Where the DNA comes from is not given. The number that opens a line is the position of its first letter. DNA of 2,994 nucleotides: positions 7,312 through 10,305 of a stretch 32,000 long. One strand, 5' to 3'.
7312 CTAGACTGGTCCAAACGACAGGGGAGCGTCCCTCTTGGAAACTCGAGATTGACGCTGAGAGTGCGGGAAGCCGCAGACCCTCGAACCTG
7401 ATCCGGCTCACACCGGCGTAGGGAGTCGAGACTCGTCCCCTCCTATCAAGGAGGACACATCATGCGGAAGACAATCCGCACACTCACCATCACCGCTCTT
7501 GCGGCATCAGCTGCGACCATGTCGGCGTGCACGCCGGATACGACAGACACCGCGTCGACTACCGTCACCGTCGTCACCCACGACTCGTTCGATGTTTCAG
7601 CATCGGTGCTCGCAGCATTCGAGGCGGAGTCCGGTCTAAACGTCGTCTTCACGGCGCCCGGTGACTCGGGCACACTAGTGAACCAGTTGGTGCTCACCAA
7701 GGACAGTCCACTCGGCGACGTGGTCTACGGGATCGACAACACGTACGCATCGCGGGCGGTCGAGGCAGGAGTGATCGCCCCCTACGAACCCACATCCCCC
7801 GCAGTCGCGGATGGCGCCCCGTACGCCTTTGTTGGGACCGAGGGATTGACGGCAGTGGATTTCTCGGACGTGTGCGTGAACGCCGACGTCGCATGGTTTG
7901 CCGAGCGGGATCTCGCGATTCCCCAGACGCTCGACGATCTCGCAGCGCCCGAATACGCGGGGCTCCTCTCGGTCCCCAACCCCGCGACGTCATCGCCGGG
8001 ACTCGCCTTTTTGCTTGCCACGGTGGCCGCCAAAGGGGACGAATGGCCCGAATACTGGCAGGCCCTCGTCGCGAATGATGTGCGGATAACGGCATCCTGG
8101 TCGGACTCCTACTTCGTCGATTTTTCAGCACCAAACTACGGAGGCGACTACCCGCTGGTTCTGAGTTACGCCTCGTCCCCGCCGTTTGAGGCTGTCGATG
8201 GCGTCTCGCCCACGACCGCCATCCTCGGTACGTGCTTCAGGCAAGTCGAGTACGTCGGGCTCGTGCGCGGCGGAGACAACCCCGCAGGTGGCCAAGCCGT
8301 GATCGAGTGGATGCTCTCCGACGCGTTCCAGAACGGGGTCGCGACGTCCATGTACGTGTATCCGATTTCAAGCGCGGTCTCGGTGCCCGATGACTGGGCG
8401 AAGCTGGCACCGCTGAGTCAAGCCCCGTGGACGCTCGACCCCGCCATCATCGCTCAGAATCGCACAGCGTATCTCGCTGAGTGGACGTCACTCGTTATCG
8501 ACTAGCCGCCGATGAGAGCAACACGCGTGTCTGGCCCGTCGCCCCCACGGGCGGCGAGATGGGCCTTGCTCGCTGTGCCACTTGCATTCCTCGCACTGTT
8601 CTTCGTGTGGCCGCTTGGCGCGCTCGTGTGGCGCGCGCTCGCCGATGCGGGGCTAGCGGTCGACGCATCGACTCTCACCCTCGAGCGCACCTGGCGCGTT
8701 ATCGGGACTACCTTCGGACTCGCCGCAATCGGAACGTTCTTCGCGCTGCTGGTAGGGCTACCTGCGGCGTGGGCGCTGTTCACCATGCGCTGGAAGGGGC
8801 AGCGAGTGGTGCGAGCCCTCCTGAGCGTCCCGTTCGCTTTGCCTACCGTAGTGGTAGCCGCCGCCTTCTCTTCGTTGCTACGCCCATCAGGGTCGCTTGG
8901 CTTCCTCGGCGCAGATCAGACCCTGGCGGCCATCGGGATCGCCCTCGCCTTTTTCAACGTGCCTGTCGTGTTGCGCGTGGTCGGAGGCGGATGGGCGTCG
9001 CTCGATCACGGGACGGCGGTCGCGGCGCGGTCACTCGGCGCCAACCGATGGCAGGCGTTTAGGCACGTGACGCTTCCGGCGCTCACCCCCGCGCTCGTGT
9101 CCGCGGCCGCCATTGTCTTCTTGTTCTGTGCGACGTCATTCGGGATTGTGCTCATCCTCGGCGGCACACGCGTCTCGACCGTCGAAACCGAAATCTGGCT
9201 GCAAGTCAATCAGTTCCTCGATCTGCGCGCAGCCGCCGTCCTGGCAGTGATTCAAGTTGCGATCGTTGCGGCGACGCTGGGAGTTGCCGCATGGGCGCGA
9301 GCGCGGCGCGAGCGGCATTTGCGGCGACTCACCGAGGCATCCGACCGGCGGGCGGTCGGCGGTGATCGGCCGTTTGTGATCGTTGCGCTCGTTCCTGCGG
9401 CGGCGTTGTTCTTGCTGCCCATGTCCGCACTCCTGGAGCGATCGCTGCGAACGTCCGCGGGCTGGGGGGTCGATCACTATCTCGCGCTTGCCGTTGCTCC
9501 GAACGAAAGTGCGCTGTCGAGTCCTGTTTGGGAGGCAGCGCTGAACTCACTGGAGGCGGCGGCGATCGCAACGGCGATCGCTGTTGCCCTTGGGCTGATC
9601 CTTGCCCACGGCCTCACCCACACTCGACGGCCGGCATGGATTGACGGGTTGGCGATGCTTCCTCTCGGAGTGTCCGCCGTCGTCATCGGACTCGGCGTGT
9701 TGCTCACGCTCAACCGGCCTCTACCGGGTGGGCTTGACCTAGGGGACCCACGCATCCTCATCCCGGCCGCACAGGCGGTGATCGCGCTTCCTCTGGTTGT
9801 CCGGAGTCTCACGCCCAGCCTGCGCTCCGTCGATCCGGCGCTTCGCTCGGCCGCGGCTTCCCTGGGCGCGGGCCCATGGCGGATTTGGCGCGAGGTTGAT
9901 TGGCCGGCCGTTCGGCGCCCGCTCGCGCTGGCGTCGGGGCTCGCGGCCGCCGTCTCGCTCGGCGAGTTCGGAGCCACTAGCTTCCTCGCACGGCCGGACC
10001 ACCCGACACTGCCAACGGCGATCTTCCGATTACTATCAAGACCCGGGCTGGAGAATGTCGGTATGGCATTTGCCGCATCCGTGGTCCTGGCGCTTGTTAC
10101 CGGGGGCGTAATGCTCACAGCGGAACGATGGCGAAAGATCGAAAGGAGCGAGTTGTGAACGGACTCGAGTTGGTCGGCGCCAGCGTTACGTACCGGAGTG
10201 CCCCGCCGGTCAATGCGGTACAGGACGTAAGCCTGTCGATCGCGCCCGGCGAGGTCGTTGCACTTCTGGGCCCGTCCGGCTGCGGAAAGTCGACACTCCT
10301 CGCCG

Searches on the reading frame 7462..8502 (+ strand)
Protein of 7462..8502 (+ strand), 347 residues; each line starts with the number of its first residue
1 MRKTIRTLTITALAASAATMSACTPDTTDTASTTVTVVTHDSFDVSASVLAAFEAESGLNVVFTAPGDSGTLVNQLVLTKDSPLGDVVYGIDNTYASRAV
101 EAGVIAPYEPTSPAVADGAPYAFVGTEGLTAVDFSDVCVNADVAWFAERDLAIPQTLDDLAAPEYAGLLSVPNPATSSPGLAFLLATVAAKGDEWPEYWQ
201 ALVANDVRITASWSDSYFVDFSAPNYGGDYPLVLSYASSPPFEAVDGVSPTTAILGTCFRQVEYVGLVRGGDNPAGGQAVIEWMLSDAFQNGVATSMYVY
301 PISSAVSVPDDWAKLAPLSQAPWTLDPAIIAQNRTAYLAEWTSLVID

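Call 84: search_protein_families(library=pfam, proteins=[window:7462-8502:+], max_evalue=0.00001)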
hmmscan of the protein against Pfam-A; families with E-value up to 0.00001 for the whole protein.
window:7462-8502:+ (347 aa): 2 families
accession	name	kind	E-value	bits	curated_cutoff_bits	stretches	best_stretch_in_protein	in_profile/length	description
PF13343.11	SBP_bac_6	-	3.4e-10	40.3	24.6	1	83-310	2-226/245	Bacterial extracellular solute-binding protein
PF01547.30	SBP_bac_1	-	3.3e-06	27.7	26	0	49-290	14-306/307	Bacterial extracellular solute-binding protein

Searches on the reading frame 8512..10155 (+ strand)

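Call 84: search_protein_families(library=pfam, proteins=[window:8512-10155:+], max_evalue=0.00001)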
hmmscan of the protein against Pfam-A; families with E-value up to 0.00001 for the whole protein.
window:8512-10155:+ (548 aa): 1 family
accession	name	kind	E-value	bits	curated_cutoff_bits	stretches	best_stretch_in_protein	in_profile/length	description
PF00528.27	BPD_transp_1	-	9.5e-17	61.7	26.4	2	79-254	2-168/184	Binding-protein-dependent transport system inner membrane component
